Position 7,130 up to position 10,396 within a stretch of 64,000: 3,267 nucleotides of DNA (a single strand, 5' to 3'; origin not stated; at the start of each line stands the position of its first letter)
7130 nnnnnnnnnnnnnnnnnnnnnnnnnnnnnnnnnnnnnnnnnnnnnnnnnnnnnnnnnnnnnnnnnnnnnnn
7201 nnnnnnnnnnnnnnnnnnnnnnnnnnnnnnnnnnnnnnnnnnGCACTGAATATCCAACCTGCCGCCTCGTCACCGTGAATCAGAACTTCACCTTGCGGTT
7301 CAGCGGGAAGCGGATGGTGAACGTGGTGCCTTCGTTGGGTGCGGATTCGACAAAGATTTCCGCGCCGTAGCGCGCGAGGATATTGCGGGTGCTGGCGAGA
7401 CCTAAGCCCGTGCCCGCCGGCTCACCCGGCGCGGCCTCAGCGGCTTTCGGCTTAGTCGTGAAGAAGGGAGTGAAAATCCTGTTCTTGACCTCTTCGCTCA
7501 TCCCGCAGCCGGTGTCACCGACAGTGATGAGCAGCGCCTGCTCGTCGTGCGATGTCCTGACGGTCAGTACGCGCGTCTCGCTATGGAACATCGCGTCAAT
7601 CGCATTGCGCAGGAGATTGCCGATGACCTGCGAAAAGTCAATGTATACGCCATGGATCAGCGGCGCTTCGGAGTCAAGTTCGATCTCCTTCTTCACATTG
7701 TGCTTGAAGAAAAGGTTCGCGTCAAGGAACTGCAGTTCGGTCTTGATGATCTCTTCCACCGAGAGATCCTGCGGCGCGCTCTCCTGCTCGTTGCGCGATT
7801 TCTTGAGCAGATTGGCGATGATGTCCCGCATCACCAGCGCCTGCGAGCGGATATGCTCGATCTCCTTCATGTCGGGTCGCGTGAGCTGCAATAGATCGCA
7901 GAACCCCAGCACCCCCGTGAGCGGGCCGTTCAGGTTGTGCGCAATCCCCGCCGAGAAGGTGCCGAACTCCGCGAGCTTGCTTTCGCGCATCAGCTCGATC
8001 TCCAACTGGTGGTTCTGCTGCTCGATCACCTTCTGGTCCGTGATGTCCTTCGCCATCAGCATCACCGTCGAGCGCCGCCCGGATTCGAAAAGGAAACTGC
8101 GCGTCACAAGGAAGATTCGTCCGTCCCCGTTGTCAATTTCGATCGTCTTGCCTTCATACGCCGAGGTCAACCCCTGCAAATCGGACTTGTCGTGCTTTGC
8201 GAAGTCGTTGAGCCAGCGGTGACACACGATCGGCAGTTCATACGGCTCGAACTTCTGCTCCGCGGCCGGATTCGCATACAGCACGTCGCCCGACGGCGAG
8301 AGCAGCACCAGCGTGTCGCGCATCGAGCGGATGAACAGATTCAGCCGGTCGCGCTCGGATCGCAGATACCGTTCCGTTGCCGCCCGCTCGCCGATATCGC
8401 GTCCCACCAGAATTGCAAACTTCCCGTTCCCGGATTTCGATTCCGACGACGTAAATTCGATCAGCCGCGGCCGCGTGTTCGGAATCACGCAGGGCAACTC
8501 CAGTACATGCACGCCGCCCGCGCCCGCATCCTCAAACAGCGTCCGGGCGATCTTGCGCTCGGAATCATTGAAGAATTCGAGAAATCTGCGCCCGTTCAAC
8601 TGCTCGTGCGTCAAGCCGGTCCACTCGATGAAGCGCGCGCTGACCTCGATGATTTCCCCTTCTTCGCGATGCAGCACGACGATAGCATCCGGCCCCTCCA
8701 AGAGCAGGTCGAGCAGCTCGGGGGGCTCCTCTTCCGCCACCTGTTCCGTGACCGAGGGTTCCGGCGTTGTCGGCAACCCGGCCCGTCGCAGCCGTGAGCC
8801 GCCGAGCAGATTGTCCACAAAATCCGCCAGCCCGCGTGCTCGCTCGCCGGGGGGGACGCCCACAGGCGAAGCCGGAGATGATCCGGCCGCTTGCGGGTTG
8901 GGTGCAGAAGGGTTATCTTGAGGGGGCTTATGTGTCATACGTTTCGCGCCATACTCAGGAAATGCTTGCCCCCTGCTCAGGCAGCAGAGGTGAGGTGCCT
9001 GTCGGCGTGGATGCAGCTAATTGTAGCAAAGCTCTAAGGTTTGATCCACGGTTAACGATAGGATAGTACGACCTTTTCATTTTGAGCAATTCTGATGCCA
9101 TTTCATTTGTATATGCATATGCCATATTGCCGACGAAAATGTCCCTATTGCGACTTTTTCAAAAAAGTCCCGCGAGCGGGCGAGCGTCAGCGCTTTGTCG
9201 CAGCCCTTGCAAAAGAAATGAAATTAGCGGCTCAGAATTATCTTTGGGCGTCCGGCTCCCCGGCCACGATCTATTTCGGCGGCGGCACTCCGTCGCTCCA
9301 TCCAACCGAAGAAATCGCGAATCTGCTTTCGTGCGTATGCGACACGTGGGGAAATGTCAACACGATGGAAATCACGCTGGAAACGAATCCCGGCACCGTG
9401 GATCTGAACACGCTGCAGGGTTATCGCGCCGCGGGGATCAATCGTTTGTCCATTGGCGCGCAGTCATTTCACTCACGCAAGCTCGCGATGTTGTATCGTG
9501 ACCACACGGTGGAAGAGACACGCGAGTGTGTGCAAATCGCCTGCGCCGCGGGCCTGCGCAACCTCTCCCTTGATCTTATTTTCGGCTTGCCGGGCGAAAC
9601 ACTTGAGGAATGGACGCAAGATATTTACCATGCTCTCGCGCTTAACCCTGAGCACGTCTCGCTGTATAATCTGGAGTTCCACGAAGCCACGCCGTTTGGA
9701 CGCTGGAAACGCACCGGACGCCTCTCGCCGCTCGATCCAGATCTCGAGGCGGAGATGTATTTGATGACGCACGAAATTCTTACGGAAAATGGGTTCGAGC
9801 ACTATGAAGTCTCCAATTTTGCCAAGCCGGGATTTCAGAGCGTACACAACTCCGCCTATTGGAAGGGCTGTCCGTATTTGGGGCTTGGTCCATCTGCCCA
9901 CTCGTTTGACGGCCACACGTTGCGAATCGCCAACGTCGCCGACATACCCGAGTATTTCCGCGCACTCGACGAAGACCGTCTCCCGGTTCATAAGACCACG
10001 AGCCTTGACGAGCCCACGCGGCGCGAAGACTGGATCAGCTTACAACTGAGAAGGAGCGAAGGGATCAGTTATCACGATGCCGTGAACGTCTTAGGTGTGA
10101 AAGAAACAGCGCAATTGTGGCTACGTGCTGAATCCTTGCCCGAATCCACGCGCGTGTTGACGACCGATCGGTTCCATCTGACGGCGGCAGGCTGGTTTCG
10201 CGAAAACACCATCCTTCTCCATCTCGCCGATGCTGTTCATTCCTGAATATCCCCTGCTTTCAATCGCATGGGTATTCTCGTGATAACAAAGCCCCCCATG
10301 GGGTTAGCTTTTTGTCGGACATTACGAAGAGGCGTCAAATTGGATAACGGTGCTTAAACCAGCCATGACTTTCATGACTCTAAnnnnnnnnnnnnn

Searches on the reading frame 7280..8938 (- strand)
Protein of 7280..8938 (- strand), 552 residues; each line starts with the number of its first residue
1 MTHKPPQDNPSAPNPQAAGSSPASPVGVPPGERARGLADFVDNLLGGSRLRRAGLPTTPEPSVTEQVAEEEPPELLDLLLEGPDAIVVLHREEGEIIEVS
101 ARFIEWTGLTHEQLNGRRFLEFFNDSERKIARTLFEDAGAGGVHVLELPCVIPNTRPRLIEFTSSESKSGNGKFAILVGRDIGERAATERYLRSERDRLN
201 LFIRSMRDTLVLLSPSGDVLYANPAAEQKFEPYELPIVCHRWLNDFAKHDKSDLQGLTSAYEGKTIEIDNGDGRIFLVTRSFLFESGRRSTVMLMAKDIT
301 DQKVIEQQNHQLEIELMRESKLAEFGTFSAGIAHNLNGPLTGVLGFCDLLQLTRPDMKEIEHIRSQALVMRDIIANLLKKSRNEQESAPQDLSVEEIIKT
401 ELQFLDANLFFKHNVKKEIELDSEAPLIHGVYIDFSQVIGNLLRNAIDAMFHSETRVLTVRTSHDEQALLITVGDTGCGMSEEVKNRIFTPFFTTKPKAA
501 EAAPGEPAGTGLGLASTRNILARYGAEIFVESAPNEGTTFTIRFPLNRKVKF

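Call 78: search_protein_families(library=pfam, proteins=[window:7280-8938:-], max_evalue=0.001)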
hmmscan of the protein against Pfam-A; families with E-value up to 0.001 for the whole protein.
window:7280-8938:- (552 aa): 7 families
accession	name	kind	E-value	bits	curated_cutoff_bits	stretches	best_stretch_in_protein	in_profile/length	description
PF02518.31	HATPase_c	-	2.2e-23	83.2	26.4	1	433-547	4-110/111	Histidine kinase-, DNA gyrase B-, and HSP90-like ATPase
PF13426.13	PAS_9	-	5e-13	49.7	27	1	83-183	1-102/103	PAS domain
PF08448.16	PAS_4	-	2.8e-12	47.3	23.1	1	83-186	5-109/110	PAS fold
PF00989.32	PAS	-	2.8e-09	37.4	22.6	1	78-182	5-113/113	PAS fold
PF00512.31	HisKA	-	4.7e-08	33.4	26.9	1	327-385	4-65/66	His Kinase A (phospho-acceptor) domain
PF13188.13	PAS_8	-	4e-07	30.1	21.8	0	83-134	11-61/65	PAS domain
PF14501.12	HATPase_c_5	-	5.7e-07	29.8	22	1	433-533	4-91/102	GHKL domain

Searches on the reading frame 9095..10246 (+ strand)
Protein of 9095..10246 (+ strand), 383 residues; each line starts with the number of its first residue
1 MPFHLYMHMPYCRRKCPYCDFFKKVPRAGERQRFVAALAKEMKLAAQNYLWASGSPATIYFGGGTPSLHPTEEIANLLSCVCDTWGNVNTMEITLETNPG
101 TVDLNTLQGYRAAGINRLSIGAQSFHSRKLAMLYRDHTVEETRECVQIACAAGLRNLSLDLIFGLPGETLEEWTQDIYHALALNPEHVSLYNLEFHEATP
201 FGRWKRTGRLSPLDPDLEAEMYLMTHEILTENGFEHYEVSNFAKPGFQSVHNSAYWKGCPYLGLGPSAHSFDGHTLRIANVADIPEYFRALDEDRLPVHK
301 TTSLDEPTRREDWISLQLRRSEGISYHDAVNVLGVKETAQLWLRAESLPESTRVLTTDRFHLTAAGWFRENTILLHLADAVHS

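Call 78: search_protein_families(library=pfam, proteins=[window:9095-10246:+], max_evalue=0.001)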
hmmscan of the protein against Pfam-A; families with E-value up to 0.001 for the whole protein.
window:9095-10246:+ (383 aa): 1 family
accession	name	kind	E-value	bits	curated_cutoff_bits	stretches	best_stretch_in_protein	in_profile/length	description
PF04055.27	Radical_SAM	-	5.3e-26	92.2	29.5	1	7-174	2-160/166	Radical SAM superfamily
